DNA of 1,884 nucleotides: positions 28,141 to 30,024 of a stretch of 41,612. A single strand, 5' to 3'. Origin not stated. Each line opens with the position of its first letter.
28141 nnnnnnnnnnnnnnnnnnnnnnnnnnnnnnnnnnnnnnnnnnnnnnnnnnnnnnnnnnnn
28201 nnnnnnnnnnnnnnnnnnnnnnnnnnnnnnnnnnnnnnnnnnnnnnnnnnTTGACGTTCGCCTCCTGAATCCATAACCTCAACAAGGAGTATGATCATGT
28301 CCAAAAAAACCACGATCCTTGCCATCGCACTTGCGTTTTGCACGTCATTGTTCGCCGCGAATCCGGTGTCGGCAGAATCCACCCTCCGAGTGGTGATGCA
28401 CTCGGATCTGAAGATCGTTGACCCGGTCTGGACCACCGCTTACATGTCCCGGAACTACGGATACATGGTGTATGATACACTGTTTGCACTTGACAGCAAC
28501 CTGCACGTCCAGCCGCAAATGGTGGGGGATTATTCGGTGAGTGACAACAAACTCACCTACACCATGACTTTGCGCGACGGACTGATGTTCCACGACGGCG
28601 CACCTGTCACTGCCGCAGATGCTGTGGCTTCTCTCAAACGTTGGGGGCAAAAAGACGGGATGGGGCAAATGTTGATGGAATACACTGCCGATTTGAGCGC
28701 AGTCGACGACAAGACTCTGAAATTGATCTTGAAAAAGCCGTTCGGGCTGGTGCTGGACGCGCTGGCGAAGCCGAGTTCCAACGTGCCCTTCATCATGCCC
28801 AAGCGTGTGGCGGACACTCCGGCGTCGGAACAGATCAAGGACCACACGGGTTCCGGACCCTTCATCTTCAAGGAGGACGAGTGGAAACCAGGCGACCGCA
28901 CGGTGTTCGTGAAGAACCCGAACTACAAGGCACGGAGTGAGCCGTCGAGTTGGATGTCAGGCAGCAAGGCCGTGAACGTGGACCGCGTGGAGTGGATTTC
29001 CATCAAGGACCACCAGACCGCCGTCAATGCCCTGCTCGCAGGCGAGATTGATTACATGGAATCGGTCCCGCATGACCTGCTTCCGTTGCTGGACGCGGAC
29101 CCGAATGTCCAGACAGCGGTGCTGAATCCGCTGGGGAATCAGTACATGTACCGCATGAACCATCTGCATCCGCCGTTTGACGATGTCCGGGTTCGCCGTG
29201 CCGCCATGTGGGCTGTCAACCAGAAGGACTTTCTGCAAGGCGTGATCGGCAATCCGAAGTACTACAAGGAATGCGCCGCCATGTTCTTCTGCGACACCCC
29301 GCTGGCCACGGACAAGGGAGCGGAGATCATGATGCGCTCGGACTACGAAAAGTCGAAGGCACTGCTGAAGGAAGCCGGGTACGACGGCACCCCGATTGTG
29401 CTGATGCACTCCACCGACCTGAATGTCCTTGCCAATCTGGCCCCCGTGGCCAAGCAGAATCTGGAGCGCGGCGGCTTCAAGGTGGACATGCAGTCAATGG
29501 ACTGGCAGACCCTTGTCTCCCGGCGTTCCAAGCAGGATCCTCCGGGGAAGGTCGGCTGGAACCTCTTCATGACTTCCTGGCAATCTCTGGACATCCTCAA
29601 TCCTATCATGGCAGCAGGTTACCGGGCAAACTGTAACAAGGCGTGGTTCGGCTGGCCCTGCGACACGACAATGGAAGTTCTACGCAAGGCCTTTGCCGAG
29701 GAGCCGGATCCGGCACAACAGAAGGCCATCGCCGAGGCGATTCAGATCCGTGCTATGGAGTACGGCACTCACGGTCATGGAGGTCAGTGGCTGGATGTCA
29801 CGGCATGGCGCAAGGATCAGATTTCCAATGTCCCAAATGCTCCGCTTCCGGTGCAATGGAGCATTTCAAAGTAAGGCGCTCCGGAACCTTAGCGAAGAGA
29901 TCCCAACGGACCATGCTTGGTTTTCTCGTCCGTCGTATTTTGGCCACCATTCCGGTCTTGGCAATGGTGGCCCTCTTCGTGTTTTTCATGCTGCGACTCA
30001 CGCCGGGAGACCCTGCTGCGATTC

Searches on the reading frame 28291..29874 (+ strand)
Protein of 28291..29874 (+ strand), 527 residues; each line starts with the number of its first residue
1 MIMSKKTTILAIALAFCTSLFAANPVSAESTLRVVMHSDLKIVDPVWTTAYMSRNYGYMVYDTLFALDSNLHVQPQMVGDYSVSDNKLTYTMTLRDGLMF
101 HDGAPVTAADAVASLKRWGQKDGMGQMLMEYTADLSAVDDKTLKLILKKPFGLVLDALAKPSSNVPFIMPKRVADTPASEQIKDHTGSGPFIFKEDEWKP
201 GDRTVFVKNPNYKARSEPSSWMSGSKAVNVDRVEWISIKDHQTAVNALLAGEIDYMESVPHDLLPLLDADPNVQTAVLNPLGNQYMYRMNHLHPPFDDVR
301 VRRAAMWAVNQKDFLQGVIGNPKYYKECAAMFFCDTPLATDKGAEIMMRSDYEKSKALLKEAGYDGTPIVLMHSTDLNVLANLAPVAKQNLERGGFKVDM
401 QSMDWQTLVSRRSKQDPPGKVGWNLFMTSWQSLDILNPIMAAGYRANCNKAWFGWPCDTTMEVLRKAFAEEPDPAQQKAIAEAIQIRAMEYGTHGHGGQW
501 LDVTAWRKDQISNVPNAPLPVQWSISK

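Call 33: find_encoding_contigs(protein=window:28291-29874:+, flank=3000, max_places=10)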
Protein window:28291-29874:+ (527 aa): no gene with exactly this product is on record in the collection.

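Call 65: find_encoding_contigs(protein=window:28297-29874:+, flank=4000, max_places=10)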
Protein window:28297-29874:+ (525 aa): 16 contigs read that carry it; 8 places shown.
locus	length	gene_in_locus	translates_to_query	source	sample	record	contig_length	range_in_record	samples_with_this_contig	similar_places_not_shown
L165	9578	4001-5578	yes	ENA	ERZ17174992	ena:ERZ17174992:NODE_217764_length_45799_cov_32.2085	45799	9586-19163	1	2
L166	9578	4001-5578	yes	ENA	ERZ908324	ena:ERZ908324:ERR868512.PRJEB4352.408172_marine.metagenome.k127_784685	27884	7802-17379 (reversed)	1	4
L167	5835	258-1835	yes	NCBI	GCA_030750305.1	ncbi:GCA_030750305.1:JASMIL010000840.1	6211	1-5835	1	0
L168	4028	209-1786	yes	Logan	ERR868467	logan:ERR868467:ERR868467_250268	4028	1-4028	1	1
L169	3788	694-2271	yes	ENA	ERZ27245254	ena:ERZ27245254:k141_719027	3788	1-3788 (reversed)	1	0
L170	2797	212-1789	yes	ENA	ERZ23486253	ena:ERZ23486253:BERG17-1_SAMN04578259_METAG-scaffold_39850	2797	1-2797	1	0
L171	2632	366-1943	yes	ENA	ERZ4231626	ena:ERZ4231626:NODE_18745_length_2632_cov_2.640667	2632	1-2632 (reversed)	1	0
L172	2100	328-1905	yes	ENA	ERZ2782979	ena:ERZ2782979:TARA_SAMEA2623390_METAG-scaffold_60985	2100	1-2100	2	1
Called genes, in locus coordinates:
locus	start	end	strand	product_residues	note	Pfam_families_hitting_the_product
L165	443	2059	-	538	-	PF14104:DUF4277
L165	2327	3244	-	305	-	PF00994:MoCF_biosynth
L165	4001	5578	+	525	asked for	PF00496:SBP_bac_5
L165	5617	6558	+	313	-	PF19300:BPD_transp_1_N, PF00528:BPD_transp_1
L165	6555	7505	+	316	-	PF12911:OppC_N (weak), PF00528:BPD_transp_1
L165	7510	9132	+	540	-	PF00005:ABC_tran, PF02463:SMC_N (faint), PF13191:AAA_16 (faint), PF13401:AAA_22 (faint), PF13555:AAA_29 (faint), PF13304:AAA_21 (faint), PF08352:oligo_HPY, PF00005:ABC_tran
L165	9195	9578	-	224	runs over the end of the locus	PF00923:TAL_FSA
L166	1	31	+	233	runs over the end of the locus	PF01300:Sua5_yciO_yrdC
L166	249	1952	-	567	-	PF07969:Amidohydro_3, PF01979:Amidohydro_1 (weak)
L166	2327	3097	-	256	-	PF00994:MoCF_biosynth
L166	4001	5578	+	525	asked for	PF00496:SBP_bac_5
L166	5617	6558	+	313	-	PF19300:BPD_transp_1_N, PF00528:BPD_transp_1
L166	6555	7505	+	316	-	PF12911:OppC_N (weak), PF00528:BPD_transp_1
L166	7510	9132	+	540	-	PF00005:ABC_tran, PF02463:SMC_N (faint), PF13191:AAA_16 (faint), PF13401:AAA_22 (faint), PF13555:AAA_29 (faint), PF13304:AAA_21 (faint), PF08352:oligo_HPY, PF00005:ABC_tran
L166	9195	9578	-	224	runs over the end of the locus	PF00923:TAL_FSA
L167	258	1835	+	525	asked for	PF00496:SBP_bac_5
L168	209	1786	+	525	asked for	PF00496:SBP_bac_5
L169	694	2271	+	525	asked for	PF00496:SBP_bac_5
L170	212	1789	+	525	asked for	PF00496:SBP_bac_5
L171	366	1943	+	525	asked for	PF00496:SBP_bac_5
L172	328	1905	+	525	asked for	PF00496:SBP_bac_5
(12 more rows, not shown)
